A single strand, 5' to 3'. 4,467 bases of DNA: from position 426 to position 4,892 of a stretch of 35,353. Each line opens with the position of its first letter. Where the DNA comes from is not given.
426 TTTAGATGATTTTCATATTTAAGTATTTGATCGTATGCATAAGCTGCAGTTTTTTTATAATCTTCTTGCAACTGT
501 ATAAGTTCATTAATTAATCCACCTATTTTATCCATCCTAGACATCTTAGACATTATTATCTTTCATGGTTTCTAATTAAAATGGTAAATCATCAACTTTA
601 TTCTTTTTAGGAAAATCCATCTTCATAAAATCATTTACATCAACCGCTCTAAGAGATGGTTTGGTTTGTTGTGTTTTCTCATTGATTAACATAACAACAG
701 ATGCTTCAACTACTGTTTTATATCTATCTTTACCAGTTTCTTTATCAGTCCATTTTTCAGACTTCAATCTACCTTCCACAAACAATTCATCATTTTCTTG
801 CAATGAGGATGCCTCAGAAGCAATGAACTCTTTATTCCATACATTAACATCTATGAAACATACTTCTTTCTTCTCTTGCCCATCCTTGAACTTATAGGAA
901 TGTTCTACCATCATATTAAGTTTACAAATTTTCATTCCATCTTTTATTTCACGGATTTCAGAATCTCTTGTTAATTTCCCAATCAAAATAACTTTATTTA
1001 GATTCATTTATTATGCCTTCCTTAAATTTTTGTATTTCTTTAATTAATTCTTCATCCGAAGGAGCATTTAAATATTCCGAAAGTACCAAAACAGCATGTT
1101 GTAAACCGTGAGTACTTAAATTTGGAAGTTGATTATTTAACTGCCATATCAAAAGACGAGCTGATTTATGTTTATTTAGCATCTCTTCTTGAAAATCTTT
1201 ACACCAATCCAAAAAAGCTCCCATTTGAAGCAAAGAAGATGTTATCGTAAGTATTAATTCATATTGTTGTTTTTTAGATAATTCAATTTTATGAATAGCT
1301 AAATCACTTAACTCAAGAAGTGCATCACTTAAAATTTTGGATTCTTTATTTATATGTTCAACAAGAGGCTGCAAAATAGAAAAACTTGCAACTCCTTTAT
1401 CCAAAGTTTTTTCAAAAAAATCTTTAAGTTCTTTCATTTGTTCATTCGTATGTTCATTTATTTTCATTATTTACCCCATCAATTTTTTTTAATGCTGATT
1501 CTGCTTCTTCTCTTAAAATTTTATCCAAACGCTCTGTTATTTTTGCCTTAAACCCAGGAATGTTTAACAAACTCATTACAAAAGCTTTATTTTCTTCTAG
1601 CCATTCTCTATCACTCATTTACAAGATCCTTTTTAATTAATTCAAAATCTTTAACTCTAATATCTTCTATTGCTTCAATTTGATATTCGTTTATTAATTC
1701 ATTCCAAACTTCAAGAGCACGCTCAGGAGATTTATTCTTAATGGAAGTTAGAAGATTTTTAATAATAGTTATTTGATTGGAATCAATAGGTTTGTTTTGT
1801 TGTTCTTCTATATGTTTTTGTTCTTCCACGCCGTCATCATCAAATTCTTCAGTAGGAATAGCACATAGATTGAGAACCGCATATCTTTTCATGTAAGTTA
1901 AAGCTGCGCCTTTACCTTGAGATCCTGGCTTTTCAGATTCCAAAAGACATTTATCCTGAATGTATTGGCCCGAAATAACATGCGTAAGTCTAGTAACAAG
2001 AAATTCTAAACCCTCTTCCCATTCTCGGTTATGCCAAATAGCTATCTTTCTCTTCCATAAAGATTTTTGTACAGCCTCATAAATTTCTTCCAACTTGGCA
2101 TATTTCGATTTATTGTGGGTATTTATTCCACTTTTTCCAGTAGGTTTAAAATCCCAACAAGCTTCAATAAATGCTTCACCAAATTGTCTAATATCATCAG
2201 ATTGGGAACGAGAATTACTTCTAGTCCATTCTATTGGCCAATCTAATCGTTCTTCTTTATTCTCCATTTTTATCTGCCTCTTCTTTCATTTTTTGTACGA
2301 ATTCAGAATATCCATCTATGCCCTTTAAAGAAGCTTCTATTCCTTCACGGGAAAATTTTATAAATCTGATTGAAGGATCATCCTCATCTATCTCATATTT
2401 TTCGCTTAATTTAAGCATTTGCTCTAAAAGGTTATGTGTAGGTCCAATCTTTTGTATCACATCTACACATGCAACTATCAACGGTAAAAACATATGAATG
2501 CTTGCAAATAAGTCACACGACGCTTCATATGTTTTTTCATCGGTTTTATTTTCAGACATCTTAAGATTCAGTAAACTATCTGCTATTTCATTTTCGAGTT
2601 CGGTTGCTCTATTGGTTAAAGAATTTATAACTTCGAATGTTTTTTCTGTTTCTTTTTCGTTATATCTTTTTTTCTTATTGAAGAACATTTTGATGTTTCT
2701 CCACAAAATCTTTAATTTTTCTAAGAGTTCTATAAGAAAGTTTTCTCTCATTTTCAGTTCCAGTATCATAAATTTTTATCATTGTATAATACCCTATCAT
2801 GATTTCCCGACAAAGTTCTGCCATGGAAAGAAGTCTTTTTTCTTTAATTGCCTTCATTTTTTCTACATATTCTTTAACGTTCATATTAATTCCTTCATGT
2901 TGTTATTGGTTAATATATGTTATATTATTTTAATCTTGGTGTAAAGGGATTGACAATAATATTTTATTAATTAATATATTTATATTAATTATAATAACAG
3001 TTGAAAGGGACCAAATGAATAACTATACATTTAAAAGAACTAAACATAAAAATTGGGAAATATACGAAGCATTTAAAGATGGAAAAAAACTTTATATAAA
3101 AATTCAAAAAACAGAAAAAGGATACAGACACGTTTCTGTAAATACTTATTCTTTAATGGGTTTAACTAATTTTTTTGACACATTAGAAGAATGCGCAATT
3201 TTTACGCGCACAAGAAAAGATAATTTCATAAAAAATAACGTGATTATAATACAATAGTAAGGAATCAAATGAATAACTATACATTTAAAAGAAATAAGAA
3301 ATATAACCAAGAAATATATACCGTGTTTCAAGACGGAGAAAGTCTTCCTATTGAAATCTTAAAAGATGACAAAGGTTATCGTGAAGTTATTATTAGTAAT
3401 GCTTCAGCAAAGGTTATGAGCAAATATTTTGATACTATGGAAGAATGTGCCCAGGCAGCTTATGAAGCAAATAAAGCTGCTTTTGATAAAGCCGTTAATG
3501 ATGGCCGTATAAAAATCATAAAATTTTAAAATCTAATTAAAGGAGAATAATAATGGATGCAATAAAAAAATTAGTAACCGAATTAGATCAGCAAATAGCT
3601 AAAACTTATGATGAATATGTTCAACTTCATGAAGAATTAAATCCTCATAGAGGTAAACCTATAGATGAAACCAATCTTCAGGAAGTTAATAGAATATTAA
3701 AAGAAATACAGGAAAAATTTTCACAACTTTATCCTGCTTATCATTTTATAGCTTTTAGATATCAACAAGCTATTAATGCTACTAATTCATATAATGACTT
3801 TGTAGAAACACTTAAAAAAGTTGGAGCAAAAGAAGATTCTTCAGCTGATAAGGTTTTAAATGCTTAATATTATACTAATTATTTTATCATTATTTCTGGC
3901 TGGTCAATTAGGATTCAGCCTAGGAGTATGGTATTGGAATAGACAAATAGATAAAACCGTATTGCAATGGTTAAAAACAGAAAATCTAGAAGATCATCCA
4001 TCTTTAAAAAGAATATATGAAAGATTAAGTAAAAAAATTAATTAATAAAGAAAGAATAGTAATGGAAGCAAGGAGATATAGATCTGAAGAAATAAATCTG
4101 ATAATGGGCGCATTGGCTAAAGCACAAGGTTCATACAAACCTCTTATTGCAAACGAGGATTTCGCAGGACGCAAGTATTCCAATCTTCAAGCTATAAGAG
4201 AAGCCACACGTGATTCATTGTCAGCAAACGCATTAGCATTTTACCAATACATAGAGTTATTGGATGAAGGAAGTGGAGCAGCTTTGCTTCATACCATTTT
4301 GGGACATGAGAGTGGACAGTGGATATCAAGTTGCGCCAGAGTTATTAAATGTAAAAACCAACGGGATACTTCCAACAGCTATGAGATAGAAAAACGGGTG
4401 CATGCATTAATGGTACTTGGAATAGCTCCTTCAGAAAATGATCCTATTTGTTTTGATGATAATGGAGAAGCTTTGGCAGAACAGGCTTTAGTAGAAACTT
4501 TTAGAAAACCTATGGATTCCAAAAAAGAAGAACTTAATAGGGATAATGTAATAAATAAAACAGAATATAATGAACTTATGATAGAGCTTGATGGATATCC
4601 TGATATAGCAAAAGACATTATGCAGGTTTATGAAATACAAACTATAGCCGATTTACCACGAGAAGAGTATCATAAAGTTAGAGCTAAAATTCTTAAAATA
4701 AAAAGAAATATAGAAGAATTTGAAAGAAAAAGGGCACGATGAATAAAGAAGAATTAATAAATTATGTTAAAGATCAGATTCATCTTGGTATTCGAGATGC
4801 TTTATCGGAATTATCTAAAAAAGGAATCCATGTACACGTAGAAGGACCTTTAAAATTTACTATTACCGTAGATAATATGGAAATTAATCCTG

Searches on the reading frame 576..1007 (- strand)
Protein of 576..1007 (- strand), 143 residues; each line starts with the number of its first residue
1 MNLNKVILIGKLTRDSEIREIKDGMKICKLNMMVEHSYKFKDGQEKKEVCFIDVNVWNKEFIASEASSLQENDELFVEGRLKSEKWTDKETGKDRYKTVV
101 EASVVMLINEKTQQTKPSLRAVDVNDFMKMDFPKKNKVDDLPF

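Call 83: search_protein_families(library=pfam, proteins=[window:576-1007:-], max_evalue=0.001)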
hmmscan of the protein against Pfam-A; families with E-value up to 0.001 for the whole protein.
window:576-1007:- (143 aa): 1 family
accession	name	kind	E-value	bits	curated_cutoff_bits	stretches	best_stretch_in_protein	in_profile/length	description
PF00436.31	SSB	-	4e-23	81.9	26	1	3-105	1-101/104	Single-strand binding protein family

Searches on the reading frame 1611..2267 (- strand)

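Call 78: search_protein_families(library=phrogs, proteins=[window:1611-2267:-], max_evalue=0.001)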
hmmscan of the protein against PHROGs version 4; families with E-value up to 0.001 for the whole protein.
window:1611-2267:- (218 aa): 4 families
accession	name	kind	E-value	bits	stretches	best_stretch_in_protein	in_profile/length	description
phrog_155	-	DNA, RNA and nucleotide metabolism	1.4e-24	88.3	1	22-215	61-264/308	Erf-like ssDNA annealing protein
phrog_2324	-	DNA, RNA and nucleotide metabolism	5e-24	85.9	1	22-192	4-176/193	Erf-like ssDNA annealing protein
phrog_34817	-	unknown function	6.5e-07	29.9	1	53-165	44-153/291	-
phrog_10003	-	other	7.6e-06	26.6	1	44-158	60-179/297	recombinase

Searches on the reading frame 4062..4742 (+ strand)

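Call 78: search_protein_families(library=phrogs, proteins=[window:4062-4742:+], max_evalue=0.001)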
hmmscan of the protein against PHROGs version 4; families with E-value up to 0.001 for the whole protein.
window:4062-4742:+ (226 aa): 3 families
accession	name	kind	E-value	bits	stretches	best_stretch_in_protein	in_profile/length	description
phrog_2324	-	DNA, RNA and nucleotide metabolism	9e-12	46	1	7-127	4-126/193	Erf-like ssDNA annealing protein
phrog_155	-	DNA, RNA and nucleotide metabolism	6.3e-07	30.3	1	2-90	56-149/308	Erf-like ssDNA annealing protein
phrog_34817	-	unknown function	1.6e-06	28.6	1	8-145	6-150/291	-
